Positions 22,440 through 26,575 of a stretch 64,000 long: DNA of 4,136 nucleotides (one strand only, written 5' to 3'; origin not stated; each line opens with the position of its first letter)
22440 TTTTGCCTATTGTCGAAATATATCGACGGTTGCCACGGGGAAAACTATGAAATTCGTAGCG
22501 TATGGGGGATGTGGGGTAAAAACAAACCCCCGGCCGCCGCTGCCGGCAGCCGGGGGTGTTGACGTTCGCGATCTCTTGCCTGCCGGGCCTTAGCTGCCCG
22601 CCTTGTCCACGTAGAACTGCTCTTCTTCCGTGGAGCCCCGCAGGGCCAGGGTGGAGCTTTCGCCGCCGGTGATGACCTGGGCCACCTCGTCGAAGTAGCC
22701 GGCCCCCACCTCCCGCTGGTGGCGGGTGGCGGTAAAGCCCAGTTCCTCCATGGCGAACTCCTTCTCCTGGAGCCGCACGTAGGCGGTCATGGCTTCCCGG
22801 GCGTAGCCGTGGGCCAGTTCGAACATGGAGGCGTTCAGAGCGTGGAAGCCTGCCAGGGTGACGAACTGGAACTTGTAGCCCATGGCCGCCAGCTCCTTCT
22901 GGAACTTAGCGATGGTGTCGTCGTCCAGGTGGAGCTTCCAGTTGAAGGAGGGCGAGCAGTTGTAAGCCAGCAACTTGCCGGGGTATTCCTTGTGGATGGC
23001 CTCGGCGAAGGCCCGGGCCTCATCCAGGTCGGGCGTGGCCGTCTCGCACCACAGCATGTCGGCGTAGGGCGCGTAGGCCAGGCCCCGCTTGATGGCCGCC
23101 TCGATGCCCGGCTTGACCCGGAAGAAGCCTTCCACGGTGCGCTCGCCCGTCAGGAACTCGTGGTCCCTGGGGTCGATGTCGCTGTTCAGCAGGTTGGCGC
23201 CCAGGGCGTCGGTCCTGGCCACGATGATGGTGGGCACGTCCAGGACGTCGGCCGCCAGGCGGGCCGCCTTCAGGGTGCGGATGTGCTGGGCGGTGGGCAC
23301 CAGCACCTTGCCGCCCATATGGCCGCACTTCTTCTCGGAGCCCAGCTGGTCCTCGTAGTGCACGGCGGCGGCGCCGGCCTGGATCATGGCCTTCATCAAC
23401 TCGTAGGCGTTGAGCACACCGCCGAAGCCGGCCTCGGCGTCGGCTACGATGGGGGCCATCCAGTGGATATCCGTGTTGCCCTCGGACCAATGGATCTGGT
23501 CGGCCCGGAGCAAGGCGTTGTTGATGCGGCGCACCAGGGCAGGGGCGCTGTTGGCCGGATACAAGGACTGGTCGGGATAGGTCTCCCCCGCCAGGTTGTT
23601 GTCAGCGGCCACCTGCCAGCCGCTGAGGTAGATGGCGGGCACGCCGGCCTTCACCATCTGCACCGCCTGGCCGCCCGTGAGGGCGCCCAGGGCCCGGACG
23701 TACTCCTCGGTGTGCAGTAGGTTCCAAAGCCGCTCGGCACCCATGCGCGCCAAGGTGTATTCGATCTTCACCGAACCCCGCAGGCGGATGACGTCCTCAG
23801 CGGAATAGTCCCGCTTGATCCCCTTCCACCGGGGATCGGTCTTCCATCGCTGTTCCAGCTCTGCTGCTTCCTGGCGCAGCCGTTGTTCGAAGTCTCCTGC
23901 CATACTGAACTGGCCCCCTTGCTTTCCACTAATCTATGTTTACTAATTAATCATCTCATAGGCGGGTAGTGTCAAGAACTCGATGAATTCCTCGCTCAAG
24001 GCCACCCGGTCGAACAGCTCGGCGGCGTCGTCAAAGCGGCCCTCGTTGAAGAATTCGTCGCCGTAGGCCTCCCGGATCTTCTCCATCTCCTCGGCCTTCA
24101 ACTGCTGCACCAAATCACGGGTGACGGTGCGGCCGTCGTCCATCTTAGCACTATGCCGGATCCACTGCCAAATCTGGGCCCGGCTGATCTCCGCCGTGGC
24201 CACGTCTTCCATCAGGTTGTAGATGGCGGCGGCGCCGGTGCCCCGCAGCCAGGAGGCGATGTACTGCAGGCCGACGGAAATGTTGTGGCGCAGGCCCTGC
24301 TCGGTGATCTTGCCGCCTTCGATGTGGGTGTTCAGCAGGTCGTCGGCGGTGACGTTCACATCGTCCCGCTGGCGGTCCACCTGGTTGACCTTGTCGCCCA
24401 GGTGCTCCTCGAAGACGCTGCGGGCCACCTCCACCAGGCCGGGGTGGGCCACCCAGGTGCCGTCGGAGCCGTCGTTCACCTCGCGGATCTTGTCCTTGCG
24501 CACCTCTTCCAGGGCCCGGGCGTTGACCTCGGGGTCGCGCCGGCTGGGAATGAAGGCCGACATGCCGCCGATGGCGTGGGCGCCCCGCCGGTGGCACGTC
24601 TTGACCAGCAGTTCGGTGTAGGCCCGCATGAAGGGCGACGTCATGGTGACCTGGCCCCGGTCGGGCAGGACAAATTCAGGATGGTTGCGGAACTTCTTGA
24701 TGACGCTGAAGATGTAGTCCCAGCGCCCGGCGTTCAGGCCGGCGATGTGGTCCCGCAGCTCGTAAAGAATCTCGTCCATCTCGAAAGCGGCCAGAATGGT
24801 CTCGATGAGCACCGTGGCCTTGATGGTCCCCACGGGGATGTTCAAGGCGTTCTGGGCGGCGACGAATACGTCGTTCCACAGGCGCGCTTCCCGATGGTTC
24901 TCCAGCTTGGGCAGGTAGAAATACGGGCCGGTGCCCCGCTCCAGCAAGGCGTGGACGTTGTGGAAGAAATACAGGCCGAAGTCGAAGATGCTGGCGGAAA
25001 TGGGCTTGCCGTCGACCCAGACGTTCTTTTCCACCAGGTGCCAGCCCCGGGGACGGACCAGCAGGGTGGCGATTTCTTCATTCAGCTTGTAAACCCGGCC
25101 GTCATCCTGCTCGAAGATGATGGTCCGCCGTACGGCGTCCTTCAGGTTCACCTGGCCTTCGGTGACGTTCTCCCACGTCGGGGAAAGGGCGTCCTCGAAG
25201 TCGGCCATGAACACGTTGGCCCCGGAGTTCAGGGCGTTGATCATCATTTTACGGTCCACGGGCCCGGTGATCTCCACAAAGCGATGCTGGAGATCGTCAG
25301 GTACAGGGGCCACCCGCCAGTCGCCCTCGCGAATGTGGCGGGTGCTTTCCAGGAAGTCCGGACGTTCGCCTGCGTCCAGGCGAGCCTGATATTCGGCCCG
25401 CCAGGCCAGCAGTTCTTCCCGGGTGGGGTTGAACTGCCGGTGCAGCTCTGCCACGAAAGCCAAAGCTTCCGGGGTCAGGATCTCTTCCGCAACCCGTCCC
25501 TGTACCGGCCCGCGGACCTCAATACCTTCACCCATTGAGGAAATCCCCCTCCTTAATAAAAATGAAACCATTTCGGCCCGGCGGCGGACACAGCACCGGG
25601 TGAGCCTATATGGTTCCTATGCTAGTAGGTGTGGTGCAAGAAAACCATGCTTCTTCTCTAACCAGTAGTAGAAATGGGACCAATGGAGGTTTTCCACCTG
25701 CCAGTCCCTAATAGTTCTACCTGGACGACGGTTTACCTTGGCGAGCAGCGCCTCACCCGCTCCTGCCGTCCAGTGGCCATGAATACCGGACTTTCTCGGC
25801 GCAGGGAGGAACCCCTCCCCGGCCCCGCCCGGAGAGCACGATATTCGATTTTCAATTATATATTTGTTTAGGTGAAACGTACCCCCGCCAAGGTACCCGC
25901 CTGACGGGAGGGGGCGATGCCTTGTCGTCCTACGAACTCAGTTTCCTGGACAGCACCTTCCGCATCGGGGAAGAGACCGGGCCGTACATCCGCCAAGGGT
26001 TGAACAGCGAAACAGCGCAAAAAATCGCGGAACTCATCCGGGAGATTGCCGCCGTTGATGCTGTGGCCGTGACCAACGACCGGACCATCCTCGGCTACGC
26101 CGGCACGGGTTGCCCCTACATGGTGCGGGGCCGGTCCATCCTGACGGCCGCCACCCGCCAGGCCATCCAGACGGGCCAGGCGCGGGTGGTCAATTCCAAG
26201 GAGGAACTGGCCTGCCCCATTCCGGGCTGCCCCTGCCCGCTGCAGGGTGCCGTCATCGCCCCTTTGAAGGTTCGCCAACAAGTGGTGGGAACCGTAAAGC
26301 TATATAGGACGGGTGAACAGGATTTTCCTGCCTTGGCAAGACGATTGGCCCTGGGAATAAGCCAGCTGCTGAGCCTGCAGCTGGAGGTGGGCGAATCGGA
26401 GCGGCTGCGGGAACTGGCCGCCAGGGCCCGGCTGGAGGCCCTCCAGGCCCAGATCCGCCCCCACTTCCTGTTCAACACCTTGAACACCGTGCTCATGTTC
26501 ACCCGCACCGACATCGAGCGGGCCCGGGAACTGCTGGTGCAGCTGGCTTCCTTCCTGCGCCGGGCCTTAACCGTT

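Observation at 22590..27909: Membrane-domain-less, Cys-rich LytS kinase with LytTR regulator, divergent from the glyoxylate shunt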

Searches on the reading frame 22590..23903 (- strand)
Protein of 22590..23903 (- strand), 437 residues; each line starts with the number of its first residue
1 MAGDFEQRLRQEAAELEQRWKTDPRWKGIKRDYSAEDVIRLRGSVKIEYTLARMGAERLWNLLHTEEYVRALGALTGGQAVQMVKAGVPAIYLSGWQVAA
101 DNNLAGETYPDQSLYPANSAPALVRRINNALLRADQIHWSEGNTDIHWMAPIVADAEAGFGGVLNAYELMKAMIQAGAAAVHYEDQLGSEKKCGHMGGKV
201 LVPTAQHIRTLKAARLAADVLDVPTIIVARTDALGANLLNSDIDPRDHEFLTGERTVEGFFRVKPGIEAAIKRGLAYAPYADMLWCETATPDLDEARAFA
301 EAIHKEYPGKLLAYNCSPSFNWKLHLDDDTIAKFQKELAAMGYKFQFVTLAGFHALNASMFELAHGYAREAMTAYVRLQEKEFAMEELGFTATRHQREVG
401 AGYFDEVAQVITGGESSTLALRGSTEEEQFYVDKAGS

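Call 3: search_protein_families(library=pfam, proteins=[window:22590-23903:-], max_evalue=0.01)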
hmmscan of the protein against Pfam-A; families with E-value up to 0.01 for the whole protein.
window:22590-23903:- (437 aa): 2 families
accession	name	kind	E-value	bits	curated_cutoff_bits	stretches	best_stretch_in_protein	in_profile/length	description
PF00463.27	ICL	-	2.4e-105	353.5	26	2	13-253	2-253/526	Isocitrate lyase family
PF13714.12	PEP_mutase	-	1.1e-15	58.4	31.5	1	67-303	9-192/240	Phosphoenolpyruvate phosphomutase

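Call 4: search_protein_families(library=ncbifam, proteins=[window:22590-23903:-], max_evalue=0.01)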
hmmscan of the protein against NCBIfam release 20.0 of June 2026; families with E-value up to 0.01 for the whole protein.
window:22590-23903:- (437 aa): 7 families
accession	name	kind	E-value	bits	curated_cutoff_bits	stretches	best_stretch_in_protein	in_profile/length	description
NF011645.0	PRK15063.1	equivalog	7.1e-237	786.2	562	1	9-430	6-428/430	isocitrate lyase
TIGR01346.1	isocit_lyase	equivalog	7e-184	612.1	275.9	2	14-253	2-254/527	isocitrate lyase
NF005074.0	PRK06498.1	equivalog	7.4e-47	160.1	446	4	149-239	178-269/531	isocitrate lyase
TIGR02317.1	prpB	equivalog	2.2e-27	96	354.4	1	58-244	4-165/285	methylisocitrate lyase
NF008455.0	PRK11320.1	equivalog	2.6e-23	82.7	353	1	58-244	10-172/295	methylisocitrate lyase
TIGR02319.1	CPEP_Pphonmut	equivalog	2.9e-10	39.9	420.05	1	150-243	78-168/294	carboxyvinyl-carboxyphosphonate phosphorylmutase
TIGR02321.1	Pphn_pyruv_hyd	equivalog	0.0021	17.2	374.4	0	150-238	76-163/290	phosphonopyruvate hydrolase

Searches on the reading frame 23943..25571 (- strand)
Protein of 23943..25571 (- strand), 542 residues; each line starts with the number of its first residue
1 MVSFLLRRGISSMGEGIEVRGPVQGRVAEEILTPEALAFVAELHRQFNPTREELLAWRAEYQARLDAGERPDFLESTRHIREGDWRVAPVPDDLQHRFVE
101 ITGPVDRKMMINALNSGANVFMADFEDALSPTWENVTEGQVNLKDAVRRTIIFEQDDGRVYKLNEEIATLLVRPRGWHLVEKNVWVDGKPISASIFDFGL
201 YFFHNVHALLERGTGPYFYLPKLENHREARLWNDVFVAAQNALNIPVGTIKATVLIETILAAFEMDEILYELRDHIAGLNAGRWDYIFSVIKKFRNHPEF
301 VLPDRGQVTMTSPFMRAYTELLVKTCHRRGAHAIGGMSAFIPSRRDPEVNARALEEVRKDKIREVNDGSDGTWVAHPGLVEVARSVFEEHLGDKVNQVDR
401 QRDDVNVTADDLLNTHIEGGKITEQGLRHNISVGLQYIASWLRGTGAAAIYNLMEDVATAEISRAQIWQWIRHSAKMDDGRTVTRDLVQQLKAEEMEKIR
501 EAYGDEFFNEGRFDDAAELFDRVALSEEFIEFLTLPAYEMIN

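Call 3: search_protein_families(library=pfam, proteins=[window:23943-25571:-], max_evalue=0.01)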
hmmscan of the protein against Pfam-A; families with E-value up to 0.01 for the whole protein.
window:23943-25571:- (542 aa): 3 families
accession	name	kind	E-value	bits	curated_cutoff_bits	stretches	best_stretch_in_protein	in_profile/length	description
PF01274.28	MS_TIM-barrel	-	1.5e-116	388.1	26.4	1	169-414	1-247/248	Malate synthase, TIM barrel domain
PF20659.2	MS_C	-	2.7e-41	141.1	23.1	1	421-541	1-118/118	Malate synthase, C-terminal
PF20656.2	MS_N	-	4.4e-22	77.8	23.5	1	19-79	5-64/64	Malate synthase, N-terminal domain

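Call 4: search_protein_families(library=ncbifam, proteins=[window:23943-25571:-], max_evalue=0.01)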
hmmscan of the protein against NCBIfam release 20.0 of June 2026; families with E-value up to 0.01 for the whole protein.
window:23943-25571:- (542 aa): 3 families
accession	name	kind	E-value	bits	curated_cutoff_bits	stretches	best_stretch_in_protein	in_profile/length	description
TIGR01344.1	malate_syn_A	equivalog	1.3e-247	822.1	594.5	1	31-541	1-510/511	malate synthase A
NF002825.0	PRK02999.1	equivalog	6.3e-09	34.9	565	1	141-475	309-651/726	malate synthase G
TIGR01345.1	malate_syn_G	equivalog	1.2e-08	34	989.15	1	170-475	334-648/721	malate synthase G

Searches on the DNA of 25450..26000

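Call 45: search_rna_families(source=window, start=25450, end=26000, threshold=evalue, max_evalue=1)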
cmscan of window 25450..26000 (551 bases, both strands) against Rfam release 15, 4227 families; matches with E-value up to 1: 0.
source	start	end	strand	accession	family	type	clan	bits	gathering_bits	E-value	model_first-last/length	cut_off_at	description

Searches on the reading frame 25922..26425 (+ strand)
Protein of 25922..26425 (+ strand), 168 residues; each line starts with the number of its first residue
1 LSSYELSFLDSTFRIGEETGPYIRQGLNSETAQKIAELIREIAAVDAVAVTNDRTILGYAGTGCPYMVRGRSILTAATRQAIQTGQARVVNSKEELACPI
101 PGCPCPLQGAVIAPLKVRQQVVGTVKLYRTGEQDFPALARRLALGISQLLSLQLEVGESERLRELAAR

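Call 79: predict_structure(alignment_id=A3)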
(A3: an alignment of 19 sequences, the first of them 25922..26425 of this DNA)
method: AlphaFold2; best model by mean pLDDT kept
length: 168 residues; sequences in the alignment: 19
mean_pLDDT: 89.5   pTM: 0.85
mean pLDDT of the five models: 89.5, 88.3, 87.4, 87.2, 87.3
residues with pLDDT >= 90: 108; 70-90: 54; 50-70: 6; < 50: 0
segments of 3 or more residues with pLDDT < 50: none
pLDDT, mean of each block of 10 residues (from residue 1): 68 91 93 96 92 95 90 88 93 83 86 94 94 80 93 94 92
secondary structure, 60 per line:
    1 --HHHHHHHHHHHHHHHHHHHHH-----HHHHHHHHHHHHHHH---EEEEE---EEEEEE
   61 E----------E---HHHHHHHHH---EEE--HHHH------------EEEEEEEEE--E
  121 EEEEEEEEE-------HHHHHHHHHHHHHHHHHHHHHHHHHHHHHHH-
elements in order: H3-23 H29-43 E47-51 E55-61 H76-84 E88-90 H93-96 E109-117 E120-129 H137-167

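Call 82: fold_search(model_id=the predicted structure, library=pdb)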
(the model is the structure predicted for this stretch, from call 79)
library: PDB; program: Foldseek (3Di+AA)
matches with E <= 10: 1123; with E <= 0.001: 371
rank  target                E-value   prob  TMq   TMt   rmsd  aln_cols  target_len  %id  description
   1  3ci6_B                3.7e-08  1.00  0.68  0.69   4.1       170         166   18  Crystal structure of the GAF domain from Acinetobacter phosphoenolpyruvate-protein phosphotransferase (released 2008-05-13)
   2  9euy_A                2.6e-07  1.00  0.63  0.25   6.6       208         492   12  Cryo-EM structure of the full-length Pseudomonas aeruginosa bacteriophytochrome in its Pfr state (released 2024-09-04)
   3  8rjn_A                3.5e-07  1.00  0.61  0.24   5.7       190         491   10  Serial femtosecond X-ray structure of a fluorescence optimized bathy phytochrome PAiRFP2 derived from wild-type Agp2 i (released 2025-05-14)
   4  9g8c_B                3.5e-07  1.00  0.60  0.24   6.5       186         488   11  Crystal structure of the photosensory core module (PCM) of a cyano-phenylalanine mutant oCNF165 of the bathy phytochro (released 2024-11-27)
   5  6oap_B                3.7e-07  1.00  0.65  0.39   4.9       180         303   13  Crystal structure of a dual sensor histidine kinase in the green-light absorbing Pg state (released 2019-09-18)
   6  3rfb_B                4.0e-07  1.00  0.63  0.64   4.4       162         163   15  Structure of fRMsr (released 2012-04-11)
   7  8rjm_A                4.5e-07  1.00  0.61  0.24   6.5       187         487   11  Serial femtosecond X-ray structure of a fluorescence optimized bathy phytochrome PAiRFP2 derived from wild-type Agp2 i (released 2025-05-14)
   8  6g1y_B                4.7e-07  1.00  0.61  0.24   6.4       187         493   11  Crystal structure of the photosensory core module (PCM) of a bathy phytochrome from Agrobacterium fabrum in the Pfr st (released 2018-11-28)
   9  4g3v_A                5.3e-07  1.00  0.63  0.65   4.7       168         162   13  Crystal structure of A. Aeolicus nlh2 gaf domain in an inactive state (released 2013-05-29)
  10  6ob8_A                5.3e-07  1.00  0.65  0.39   4.8       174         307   14  Crystal structure of a dual sensor histidine kinase in green light illuminated state (released 2019-09-18)
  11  6oap_A                5.7e-07  1.00  0.66  0.40   4.7       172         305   13  Crystal structure of a dual sensor histidine kinase in the green-light absorbing Pg state (released 2019-09-18)
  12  9g8c_A                5.7e-07  1.00  0.60  0.24   6.4       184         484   11  Crystal structure of the photosensory core module (PCM) of a cyano-phenylalanine mutant oCNF165 of the bathy phytochro (released 2024-11-27)
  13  6g1y_A                5.7e-07  1.00  0.61  0.24   6.4       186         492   11  Crystal structure of the photosensory core module (PCM) of a bathy phytochrome from Agrobacterium fabrum in the Pfr st (released 2018-11-28)
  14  8rjr_A                6.0e-07  1.00  0.60  0.23   6.4       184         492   11  Serial femtosecond X-ray structure of a fluorescence optimized bathy phytochrome PAiRFP2 derived from wild-type Agp2 i (released 2025-05-14)
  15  8rjn_B                6.4e-07  1.00  0.61  0.24   6.4       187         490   11  Serial femtosecond X-ray structure of a fluorescence optimized bathy phytochrome PAiRFP2 derived from wild-type Agp2 i (released 2025-05-14)
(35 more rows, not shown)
